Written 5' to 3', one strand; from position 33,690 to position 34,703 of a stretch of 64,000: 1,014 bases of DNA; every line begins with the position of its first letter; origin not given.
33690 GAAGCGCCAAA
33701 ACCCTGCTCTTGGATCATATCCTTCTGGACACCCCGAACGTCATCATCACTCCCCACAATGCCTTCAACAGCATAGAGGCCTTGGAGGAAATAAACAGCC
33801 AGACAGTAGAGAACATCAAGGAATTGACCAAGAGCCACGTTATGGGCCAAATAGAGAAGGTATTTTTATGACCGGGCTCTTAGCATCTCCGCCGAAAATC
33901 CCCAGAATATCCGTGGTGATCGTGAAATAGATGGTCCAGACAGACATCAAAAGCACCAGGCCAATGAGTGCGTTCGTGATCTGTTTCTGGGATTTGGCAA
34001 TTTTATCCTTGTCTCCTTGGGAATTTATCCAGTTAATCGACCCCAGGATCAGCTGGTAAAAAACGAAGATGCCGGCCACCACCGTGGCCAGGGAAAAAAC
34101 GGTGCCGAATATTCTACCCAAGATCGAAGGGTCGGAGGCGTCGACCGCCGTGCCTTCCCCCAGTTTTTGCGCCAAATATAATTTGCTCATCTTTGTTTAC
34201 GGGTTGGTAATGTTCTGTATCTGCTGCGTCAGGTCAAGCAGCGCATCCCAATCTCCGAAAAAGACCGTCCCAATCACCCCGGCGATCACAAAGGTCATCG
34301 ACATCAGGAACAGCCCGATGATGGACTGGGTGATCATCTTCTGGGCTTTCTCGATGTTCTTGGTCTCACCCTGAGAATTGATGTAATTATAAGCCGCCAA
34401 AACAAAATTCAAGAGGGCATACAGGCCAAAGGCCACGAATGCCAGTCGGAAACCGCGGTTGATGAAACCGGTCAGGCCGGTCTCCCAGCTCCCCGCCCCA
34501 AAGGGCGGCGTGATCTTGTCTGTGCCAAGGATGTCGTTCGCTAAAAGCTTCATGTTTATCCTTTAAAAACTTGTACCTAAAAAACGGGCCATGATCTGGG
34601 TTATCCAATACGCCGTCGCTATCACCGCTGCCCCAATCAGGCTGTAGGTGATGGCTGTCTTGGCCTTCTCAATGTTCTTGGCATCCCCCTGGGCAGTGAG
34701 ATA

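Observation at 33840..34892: Tandem array of three divergent two-TM 'pilin-like' genes with its own consensus promoter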

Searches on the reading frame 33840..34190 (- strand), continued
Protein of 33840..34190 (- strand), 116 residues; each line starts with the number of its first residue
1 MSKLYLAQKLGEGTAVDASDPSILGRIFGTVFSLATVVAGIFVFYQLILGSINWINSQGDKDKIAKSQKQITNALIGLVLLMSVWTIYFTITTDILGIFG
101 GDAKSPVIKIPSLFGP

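Call 36: predict_structure(alignment_id=A2)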
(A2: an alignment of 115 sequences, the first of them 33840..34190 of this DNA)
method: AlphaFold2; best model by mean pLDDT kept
length: 116 residues; sequences in the alignment: 115
mean_pLDDT: 77.2   pTM: 0.57
mean pLDDT of the five models: 77.2, 76.0, 75.8, 75.1, 74.2
residues with pLDDT >= 90: 53; 70-90: 19; 50-70: 31; < 50: 13
segments of 3 or more residues with pLDDT < 50: 11-15, 100-102
pLDDT, mean of each block of 10 residues (from residue 1): 52 49 77 93 97 95 96 97 91 65 52 50
secondary structure, 60 per line:
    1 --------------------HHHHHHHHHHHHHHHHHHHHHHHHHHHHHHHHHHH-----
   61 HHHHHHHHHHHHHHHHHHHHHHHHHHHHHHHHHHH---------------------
elements in order: H21-55 H61-95

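Call 39: search_protein_representatives(alignment_id=A1)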
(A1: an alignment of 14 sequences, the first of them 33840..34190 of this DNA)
Query: 14 sequences, 113 profile positions. Proteins with E-value up to 0.001 (for the whole library): 59239; up to 1e-10: 4580; up to 1e-30: 28. The best 150 are listed.
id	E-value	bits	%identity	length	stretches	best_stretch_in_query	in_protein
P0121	5.4e-59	213.4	-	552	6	12-92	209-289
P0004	2.5e-45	169.3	-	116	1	2-113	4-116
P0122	1.4e-44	166.9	-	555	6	21-95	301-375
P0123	9.4e-41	154.6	-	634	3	21-95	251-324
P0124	2.3e-40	153.4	-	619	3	23-92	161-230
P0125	1.1e-39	151.2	-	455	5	18-88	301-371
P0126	1.4e-39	150.9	-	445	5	21-91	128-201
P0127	4.2e-39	149.3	-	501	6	19-90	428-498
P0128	3.0e-37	143.3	-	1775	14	14-94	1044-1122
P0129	3.2e-37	143.2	-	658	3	20-95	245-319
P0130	1.1e-36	141.5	-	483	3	10-96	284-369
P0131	1.6e-35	137.7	-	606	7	13-85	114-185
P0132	7.2e-35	135.7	-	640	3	19-93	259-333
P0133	2.0e-33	131.0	-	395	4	25-96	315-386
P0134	3.6e-33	130.2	-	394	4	26-94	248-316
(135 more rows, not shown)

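Call 41: fold_search(model_id=the predicted structure, library=pdb)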
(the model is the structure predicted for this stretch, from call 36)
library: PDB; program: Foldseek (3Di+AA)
matches with E <= 10: 213; with E <= 0.001: 0
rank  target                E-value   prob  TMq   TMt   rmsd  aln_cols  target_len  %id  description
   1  7aoi_XF               7.1e-01  0.82  0.38  0.28  12.8        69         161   10  Trypanosoma brucei mitochondrial ribosome large subunit assembly intermediate (released 2020-12-02)
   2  5jje_B                7.5e-01  0.44  0.35  0.53   4.4        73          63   23  Structure of the SRII/HtrII Complex in I212121 space group ("U" shape) (released 2017-02-15)
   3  2y39                  8.0e-01  0.72  0.42  0.44   8.3        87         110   14  Ni-bound form of Cupriavidus metallidurans CH34 CnrXs (released 2011-03-30)
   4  4wwb                  1.3e+00  0.54  0.42  0.43   8.3        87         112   14  High-resolution structure of the Ni-bound form of the Y135F mutant of C. metallidurans CnrXs (released 2015-02-11)
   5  4gyc_B                1.5e+00  0.30  0.33  0.52   4.5        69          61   19  Structure of the SRII(D75N mutant)/HtrII Complex in I212121 space group ("U" shape) (released 2013-05-08)
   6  4jav_A                1.6e+00  0.72  0.51  0.26   5.0        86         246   15  Structural basis of a rationally rewired protein-protein interface (HK853wt and RR468mutant V13P, L14I, I17M and N21V) (released 2013-09-04)
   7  5l8b_E                1.6e+00  0.63  0.46  0.57   8.3        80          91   10  Crystal structure of Rhodospirillum rubrum Rru_A0973 mutant E62A (released 2016-08-31)
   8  5jjn_B                1.6e+00  0.41  0.35  0.57   4.1        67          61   21  Structure of the SRII/HtrII(G83F) Complex in P212121 space group ("V" shape) (released 2017-02-15)
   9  5u0p_V                1.7e+00  0.33  0.45  0.45  10.1        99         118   14  Cryo-EM structure of the transcriptional Mediator (released 2017-03-08)
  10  3zg1_D                1.8e+00  0.41  0.38  0.40   8.2        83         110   14  NI-BOUND FORM OF M123A MUTANT OF CUPRIAVIDUS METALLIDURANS CH34 CNRXS (released 2013-10-23)
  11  5l8f_E                2.0e+00  0.54  0.46  0.57   8.7        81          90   10  Crystal structure of Rhodospirillum rubrum Rru_A0973 mutant E32A, E62A, H65A. (released 2017-06-21)
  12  7zcm_B                2.0e+00  0.25  0.30  0.45   4.2        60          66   23  Dark state structure of Sensory Rhodopsin II in complex with HtrII solved by room temperature serial synchrotron cryst (released 2023-11-29)
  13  2y3d_A                2.1e+00  0.33  0.38  0.40   6.7        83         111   14  Zn-bound form of Cupriavidus metallidurans CH34 CnrXs (released 2011-03-30)
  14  3q84_H                2.2e+00  0.54  0.44  0.20   3.6        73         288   11  Crystal structure of human PACSIN 1 F-BAR domain (released 2012-02-22)
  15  4wwf_A                2.2e+00  0.35  0.39  0.41   8.5        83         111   14  High-resolution structure of two Ni-bound forms of the M123C mutant of C. metallidurans CnrXs (released 2015-02-11)
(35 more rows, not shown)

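Call 44: find_encoding_contigs(protein=P0116, flank=10000, max_places=2)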
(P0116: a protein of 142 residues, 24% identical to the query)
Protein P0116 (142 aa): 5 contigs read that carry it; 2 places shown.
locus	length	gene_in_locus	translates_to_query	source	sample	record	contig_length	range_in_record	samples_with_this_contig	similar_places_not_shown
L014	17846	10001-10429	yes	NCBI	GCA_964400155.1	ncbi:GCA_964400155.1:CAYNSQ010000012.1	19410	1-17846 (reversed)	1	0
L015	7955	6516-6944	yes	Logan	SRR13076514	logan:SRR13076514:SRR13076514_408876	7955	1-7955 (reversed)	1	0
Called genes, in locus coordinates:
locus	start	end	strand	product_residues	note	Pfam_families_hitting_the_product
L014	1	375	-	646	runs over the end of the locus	?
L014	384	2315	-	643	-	PF19044:P-loop_TraG, PF12846:AAA_10 (weak)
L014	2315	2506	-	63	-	-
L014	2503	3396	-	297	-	PF26593:TraC-like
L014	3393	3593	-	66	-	-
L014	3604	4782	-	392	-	-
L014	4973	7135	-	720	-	PF19590:TrbL_3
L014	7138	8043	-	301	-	-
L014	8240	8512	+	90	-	PF18895:T4SS_pilin (weak)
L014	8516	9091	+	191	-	PF18895:T4SS_pilin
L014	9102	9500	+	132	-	PF18895:T4SS_pilin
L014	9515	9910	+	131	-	PF04956:TrbC (weak), PF18895:T4SS_pilin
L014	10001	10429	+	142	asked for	PF04956:TrbC (weak), PF18895:T4SS_pilin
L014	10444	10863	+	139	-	PF18895:T4SS_pilin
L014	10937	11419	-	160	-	PF00011:HSP20, PF17886:ArsA_HSP20 (weak)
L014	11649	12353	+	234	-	PF00156:Pribosyltran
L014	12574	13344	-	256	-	PF00535:Glycos_transf_2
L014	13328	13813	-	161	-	PF04138:GtrA_DPMS_TM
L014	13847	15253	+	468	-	-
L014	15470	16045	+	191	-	-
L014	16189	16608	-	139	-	PF00011:HSP20, PF17886:ArsA_HSP20 (weak)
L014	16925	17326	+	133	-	-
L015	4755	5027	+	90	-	PF18895:T4SS_pilin (weak)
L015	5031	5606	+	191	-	PF18895:T4SS_pilin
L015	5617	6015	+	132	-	PF18895:T4SS_pilin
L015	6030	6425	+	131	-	PF04956:TrbC (weak), PF18895:T4SS_pilin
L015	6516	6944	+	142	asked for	PF04956:TrbC (weak), PF18895:T4SS_pilin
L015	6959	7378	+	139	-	PF18895:T4SS_pilin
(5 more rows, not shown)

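Call 45: find_encoding_contigs(protein=P0120, flank=10000, max_places=2)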
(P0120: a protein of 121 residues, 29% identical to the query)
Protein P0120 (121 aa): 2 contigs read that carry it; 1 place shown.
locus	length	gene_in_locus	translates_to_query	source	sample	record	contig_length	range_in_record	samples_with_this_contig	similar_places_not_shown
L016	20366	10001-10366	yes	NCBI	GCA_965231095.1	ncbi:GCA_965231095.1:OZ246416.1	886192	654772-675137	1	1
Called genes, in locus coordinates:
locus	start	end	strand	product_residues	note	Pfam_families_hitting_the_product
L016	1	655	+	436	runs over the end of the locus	PF04932:Wzy_C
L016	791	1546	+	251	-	-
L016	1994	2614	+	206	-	PF07690:MFS_1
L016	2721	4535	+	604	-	PF00009:GTP_EFTU, PF01926:MMR_HSR1 (weak), PF22042:EF-G_D2, PF03144:GTP_EFTU_D2, PF14492:EFG_III (weak), PF00679:EFG_C, PF21018:BipA_C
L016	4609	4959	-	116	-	PF09685:MamF_MmsF (weak)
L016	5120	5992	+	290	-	PF00483:NTP_transferase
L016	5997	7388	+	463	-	PF01547:SBP_bac_1, PF13416:SBP_bac_8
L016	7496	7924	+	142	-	PF18895:T4SS_pilin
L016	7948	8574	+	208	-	PF18895:T4SS_pilin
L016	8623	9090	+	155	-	PF18895:T4SS_pilin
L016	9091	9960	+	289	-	PF18895:T4SS_pilin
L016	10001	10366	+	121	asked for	PF18895:T4SS_pilin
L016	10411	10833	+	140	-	PF18895:T4SS_pilin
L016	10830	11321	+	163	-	PF18895:T4SS_pilin (weak)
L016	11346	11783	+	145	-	PF18895:T4SS_pilin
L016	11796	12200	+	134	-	PF18895:T4SS_pilin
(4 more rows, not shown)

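Call 51: search_solved_structures(query=P0116, max_evalue=10, show_alignments=3)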
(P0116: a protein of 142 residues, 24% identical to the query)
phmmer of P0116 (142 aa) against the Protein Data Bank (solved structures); distinct sequences matched with E-value up to 10: 0.

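Call 54: search_dna_similar(query=P0116, collection=plasmids, mode=protein, max_evalue=10, max_rows=20)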
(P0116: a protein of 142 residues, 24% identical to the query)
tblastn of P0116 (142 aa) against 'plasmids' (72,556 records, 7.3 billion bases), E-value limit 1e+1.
Records with a match: 1; places in all: 1; records where one place covers at least 80% of the query: 0.
Best place of each record, by identity: <60% 1.
By first word of the organism name: Pontibacillus 1.
By predicted mobility (MOB-suite, as given by PLSDB): non-mobilizable 1.
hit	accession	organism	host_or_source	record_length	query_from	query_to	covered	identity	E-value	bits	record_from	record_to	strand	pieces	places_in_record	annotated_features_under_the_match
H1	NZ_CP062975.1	Pontibacillus sp. ALD_SL1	mangrove mud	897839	71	133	44%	44.4%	6e+0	34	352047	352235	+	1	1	Mbov_0395 family pilin-like conjugal transfer protein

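Call 56: search_protein_families(library=ncbifam, alignment_id=A2, max_evalue=0.001)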
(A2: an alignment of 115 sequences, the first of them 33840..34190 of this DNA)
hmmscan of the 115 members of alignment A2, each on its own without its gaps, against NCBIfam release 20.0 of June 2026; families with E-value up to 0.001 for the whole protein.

A. member 1, window:33840-34190:- (116 aa): 1 family
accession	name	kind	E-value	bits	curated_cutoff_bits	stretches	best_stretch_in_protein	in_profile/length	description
NF045849.1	ICE_MMCAP2_0565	equivalog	5.5e-05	22.8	40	1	27-92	9-77/80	Mbov_0395 family pilin-like conjugal transfer protein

B. families by the number of members that match (of 115 scanned): 8 families
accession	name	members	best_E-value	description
NF045849.1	ICE_MMCAP2_0565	75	4.8e-14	Mbov_0395 family pilin-like conjugal transfer protein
NF005162.0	PRK06638.1-1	5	4.7e-06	NADH-quinone oxidoreductase subunit J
NF045610.1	acin_4_helix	4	5.5e-05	putative four-helix membrane protein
NF002763.0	PRK02833.1-1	1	5.8e-05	phosphate-starvation-inducible protein PsiE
TIGR03340.1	phn_DUF6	1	0.00013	phosphonate utilization associated putative membrane protein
TIGR02970.1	succ_dehyd_cytB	1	0.00057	succinate dehydrogenase, cytochrome b556 subunit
NF041560.1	T6SS_Burk_ExIF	1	0.00064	putative type VI secretion system effector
NF052256.1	phage_P10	1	0.00095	envelope protein P10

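Call 57: search_protein_families(library=pfam, alignment_id=A2, max_evalue=0.001)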
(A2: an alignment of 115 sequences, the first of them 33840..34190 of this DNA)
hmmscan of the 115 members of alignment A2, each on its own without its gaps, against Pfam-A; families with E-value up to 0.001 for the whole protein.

A. member 1, window:33840-34190:- (116 aa): 1 family
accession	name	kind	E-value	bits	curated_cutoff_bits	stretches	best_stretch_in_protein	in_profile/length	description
PF18895.5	T4SS_pilin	-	5.2e-08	33.3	26.6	1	27-87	8-67/71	Type IV secretion system pilin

B. families by the number of members that match (of 115 scanned): 12 families
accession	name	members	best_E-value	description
PF18895.5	T4SS_pilin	104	1.4e-14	Type IV secretion system pilin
PF04956.18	TrbC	4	8.5e-07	TrbC/VIRB2 pilin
PF02322.20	Cyt_bd_oxida_II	3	9e-05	Cytochrome bd terminal oxidase subunit II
PF09933.14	DUF2165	3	0.00021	Predicted small integral membrane protein (DUF2165)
PF19762.4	DUF6249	2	0.00056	Domain of unknown function (DUF6249)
PF05296.19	TAS2R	1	0.00011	Taste receptor protein (TAS2R)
PF16943.10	T4SS_CagC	1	0.00016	Cag pathogenicity island, type IV secretory system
PF01127.27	Sdh_cyt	1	0.0002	Succinate dehydrogenase/Fumarate reductase transmembrane subunit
PF13197.11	DUF4013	1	0.00027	Protein of unknown function (DUF4013)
PF06664.17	WLS-like_TM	1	0.00056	Wntless-like, transmembrane domain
PF16936.10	Holin_9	1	0.00078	Putative holin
PF13687.11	DUF4153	1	0.00092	Domain of unknown function (DUF4153)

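Call 77: find_related_loci(query=A1, collection=genome_contigs, flank=10000)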
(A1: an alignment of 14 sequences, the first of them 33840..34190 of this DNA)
Query A1 (116 aa) in genome_contigs; peptide patterns used: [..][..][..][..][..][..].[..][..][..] (x = any residue, [..] = any of these).
25 stretches matched a pattern; 12 encode a relative of the query (tblastn E <= 1e-3); 12 distinct loci.
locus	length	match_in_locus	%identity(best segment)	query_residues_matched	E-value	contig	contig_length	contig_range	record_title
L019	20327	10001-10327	57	10-116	2e-35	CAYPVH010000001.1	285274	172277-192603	MAG TPA_asm: uncultured Gammaproteobacteria bacterium isolate binchicken_co154_439 genome assembly, contig: NODE_6_lengt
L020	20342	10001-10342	57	1-115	2e-32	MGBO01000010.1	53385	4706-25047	MAG: Candidatus Roizmanbacteria bacterium RIFOXYC1_FULL_41_16 rifoxyc1_full_scaffold_316, whole genome shotgun sequence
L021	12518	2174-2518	58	1-115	3e-32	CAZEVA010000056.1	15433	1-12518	MAG TPA_asm: uncultured Gammaproteobacteria bacterium isolate SRP067234_co1_307 genome assembly, contig: k99_782207, who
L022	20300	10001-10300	44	16-114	1e-22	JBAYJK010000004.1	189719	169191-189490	MAG: Patescibacteria group bacterium isolate SO_2016_GW1_54 scaffold00150_OW334_2016, whole genome shotgun sequence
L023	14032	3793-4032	40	19-97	1e-13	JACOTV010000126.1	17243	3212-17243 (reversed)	MAG: Candidatus Microgenomates bacterium isolate NC_groundwater_53_Pr7_S2p5_46_8 FFV18_S2p5_scaffold_615384, whole genom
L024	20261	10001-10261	39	25-114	3e-13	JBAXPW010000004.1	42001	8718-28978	MAG: Candidatus Roizmanbacteria bacterium isolate ELA541 MAG541_4, whole genome shotgun sequence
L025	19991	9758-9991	38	8-87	4e-12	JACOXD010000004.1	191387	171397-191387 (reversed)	MAG: Candidatus Daviesbacteria bacterium isolate NC_groundwater_144_Ag_S-0.1um_35_15 S4_GD2017_2_S1_scaffold_129, whole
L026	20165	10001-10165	49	37-87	2e-11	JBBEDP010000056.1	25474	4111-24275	MAG: Patescibacteria group bacterium isolate LejiaF_33_12 Lejia_F_2839_length_25474_cov_7, whole genome shotgun sequence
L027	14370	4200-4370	37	13-71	7e-10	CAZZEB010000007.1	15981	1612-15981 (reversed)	MAG TPA_asm: uncultured Gammaproteobacteria bacterium isolate SRP342105_co1_364 genome assembly, contig: NODE_4923_lengt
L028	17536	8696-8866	34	13-71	2e-9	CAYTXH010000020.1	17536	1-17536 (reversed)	MAG TPA_asm: uncultured Gammaproteobacteria bacterium isolate SRP278252_co2_10 genome assembly, contig: NODE_6702_length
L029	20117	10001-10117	51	43-81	2e-9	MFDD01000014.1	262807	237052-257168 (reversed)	MAG: Candidatus Daviesbacteria bacterium RIFCSPHIGHO2_02_FULL_43_12 rifcsphigho2_02_scaffold_89, whole genome shotgun se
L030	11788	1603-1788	48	53-113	7e-7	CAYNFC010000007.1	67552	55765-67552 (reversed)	MAG TPA_asm: uncultured Gammaproteobacteria bacterium isolate binchicken_co266_245 genome assembly, contig: NODE_889_len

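Call 92: search_protein_families(library=phrogs, proteins=[window:33840-34190:-], max_evalue=0.01)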
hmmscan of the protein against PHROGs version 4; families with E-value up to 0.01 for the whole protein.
window:33840-34190:- (116 aa): 1 family
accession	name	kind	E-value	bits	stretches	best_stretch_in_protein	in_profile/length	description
phrog_1880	-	moron, auxiliary metabolic gene and host takeover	0.0047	17.5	1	33-93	88-149/235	PnuC-like nicotinamide mononucleotide transport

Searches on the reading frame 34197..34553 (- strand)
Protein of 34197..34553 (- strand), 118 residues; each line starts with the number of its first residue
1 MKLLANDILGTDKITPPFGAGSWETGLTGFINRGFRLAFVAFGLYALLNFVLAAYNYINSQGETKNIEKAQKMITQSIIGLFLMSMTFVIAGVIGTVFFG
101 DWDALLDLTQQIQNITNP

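Call 3: search_protein_families(library=pfam, proteins=[window:34197-34553:-], max_evalue=1)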
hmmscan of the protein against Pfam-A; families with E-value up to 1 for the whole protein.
window:34197-34553:- (118 aa): 8 families
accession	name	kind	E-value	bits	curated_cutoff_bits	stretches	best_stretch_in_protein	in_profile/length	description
PF18895.5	T4SS_pilin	-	0.00042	20.8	26.6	1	24-94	2-71/71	Type IV secretion system pilin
PF16894.10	DUF5084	-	0.0016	19.3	27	1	33-90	21-76/130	Domain of unknown function (DUF5084)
PF08616.15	SPA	-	0.0035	17.8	22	1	46-110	39-106/113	Stabilization of polarity axis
PF03699.18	UPF0182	-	0.011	14.4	27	1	36-111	49-126/770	Uncharacterised protein family (UPF0182)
PF19843.4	DUF6318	-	0.082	13.6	23.8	1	43-71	31-59/158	Family of unknown function (DUF6318)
PF08122.17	NDUF_B12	-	0.089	13.1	22.7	1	28-49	24-43/55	NADH-ubiquinone oxidoreductase B12 subunit family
PF07219.19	HemY_N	-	0.18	12.4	31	1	23-81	12-70/107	HemY protein N-terminus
PF01529.25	DHHC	-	0.18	12.3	28.7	1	35-99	50-114/133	DHHC palmitoyltransferase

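Call 4: search_protein_families(library=ncbifam, proteins=[window:34197-34553:-], max_evalue=1)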
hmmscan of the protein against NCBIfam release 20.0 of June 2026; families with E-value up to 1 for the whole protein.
window:34197-34553:- (118 aa): 2 families
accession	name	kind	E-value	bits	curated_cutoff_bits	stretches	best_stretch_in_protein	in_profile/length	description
NF049893.1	spr0155_permease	equivalog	0.034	14.4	120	1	36-100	94-154/165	ABC transporter permease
NF041560.1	T6SS_Burk_ExIF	subfamily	0.038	13.7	90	1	27-112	121-198/234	putative type VI secretion system effector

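Call 92: search_protein_families(library=phrogs, proteins=[window:34197-34553:-], max_evalue=0.01)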
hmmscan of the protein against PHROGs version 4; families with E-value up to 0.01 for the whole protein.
window:34197-34553:- (118 aa): 0 families
